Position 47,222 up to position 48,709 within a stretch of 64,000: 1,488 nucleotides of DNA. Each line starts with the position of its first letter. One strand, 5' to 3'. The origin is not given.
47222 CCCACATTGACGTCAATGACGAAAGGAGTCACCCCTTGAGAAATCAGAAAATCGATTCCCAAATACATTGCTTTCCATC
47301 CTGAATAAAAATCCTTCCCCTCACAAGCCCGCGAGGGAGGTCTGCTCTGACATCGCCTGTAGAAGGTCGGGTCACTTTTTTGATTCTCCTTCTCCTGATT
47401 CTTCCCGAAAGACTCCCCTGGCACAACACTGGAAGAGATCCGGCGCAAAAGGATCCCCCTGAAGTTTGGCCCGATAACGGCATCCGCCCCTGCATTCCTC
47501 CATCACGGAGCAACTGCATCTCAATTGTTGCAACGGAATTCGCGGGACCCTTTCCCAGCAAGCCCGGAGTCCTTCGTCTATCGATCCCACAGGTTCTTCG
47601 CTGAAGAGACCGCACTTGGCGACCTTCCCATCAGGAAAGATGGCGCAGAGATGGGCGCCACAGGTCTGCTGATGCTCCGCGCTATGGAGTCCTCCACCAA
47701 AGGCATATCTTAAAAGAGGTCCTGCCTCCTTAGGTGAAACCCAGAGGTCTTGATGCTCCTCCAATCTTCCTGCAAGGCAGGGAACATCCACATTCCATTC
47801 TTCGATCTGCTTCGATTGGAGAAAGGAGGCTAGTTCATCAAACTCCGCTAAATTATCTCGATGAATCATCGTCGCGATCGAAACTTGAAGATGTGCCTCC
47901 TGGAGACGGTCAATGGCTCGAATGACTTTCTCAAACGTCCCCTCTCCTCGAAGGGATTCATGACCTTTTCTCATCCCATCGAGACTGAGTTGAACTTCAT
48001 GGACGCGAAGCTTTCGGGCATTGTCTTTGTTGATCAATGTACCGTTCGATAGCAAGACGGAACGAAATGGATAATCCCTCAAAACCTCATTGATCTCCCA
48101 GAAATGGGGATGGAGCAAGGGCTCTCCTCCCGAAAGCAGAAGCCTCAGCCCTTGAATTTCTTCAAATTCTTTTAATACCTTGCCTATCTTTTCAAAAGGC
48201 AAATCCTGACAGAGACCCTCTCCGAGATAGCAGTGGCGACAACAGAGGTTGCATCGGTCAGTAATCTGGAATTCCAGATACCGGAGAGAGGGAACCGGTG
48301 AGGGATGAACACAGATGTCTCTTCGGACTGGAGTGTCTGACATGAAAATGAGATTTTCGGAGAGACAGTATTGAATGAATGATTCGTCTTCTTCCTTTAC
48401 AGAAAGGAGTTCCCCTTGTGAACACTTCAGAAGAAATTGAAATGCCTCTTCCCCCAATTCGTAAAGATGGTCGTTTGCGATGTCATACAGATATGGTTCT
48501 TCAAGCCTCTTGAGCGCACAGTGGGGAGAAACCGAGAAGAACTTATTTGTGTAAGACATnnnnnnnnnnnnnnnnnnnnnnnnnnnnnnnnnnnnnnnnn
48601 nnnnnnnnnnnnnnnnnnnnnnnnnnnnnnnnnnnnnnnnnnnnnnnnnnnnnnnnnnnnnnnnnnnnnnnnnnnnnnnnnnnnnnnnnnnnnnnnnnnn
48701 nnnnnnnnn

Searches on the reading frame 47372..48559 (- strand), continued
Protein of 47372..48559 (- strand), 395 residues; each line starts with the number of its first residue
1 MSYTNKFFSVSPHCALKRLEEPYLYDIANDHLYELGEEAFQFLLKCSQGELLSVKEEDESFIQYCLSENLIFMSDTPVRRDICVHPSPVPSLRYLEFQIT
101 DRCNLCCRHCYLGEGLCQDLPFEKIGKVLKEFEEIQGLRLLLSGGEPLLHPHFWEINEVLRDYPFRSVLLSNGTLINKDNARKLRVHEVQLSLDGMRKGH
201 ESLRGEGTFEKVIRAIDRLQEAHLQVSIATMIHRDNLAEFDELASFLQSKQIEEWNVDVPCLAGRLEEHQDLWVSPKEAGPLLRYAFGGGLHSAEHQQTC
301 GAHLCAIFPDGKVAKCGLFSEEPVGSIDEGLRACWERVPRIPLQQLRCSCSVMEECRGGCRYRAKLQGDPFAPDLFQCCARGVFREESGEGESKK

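Call 73: find_encoding_contigs(protein=P0191, flank=4000, max_places=3)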
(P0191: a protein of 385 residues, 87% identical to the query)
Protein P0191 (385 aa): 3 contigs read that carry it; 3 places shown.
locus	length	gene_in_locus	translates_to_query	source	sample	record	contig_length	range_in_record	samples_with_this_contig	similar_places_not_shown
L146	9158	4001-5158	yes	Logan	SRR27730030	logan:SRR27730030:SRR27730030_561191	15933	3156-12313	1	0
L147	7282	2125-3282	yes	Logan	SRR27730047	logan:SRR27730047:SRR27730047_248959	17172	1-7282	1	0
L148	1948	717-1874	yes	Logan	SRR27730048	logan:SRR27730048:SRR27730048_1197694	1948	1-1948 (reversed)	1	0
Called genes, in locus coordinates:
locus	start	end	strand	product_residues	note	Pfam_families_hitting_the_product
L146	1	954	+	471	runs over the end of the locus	PF00753:Lactamase_B, PF00581:Rhodanese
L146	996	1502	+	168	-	PF04143:Sulf_transp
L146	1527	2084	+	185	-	PF04143:Sulf_transp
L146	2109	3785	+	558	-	PF00916:Sulfate_transp, PF16983:MFS_MOT1 (weak), PF01740:STAS, PF13466:STAS_2 (weak)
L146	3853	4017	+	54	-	-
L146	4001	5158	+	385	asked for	PF04055:Radical_SAM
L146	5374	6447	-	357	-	PF00180:Iso_dh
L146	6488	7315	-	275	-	PF19799:DUF6282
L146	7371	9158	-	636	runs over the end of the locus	PF01208:URO-D (faint), PF02607:B12-binding_2, PF02310:B12-binding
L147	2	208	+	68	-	?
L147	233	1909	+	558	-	PF00916:Sulfate_transp, PF16983:MFS_MOT1 (weak), PF01740:STAS, PF13466:STAS_2 (weak)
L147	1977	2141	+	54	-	-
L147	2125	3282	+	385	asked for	PF04055:Radical_SAM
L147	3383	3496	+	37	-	-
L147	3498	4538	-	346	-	PF00180:Iso_dh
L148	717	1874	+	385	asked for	PF04055:Radical_SAM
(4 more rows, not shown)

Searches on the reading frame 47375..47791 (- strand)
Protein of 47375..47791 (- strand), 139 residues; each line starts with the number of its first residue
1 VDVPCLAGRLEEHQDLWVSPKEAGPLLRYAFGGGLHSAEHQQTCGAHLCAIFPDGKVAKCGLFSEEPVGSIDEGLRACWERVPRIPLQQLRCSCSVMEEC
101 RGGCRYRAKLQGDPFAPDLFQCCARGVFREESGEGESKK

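Call 71: search_protein_families(library=pfam, proteins=[window:47375-47791:-], max_evalue=10)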
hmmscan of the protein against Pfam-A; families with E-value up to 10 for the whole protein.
seq(139 aa): 0 families

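Call 72: search_protein_families(library=ncbifam, proteins=[window:47375-47791:-], max_evalue=10)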
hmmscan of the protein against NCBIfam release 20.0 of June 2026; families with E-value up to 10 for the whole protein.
seq(139 aa): 6 families
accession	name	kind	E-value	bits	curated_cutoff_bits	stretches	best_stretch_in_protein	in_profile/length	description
TIGR04085.1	rSAM_more_4Fe4S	domain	6.2e-06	26.6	27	1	44-114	1-85/93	SPASM domain-containing protein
TIGR04303.1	GeoRSP_rSAM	equivalog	0.04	13.5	400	1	43-118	239-321/325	GeoRSP system radical SAM/SPASM protein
TIGR04084.1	rSAM_AF0577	subfamily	0.16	10.9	225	1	39-109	219-290/347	TIGR04084 family radical SAM/SPASM domain-containing protein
TIGR04347.1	pseudo_SAM_Halo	equivalog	0.51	9.5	525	1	91-122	351-383/390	TIGR04347 family pseudo-SAM/SPASM protein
TIGR03906.1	quino_hemo_SAM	equivalog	0.68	8.5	453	1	43-122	344-433/467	quinohemoprotein amine dehydrogenase maturation protein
TIGR04304.1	GeoRSP_SPASM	equivalog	0.91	8.6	300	1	92-113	262-283/293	GeoRSP system SPASM domain protein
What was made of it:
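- On Sactipeptide/ranthipeptide: TIGR04085 SPASM at E 6e-6, 26.6 bits against a 27-bit cutoff, so borderline (call 72).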
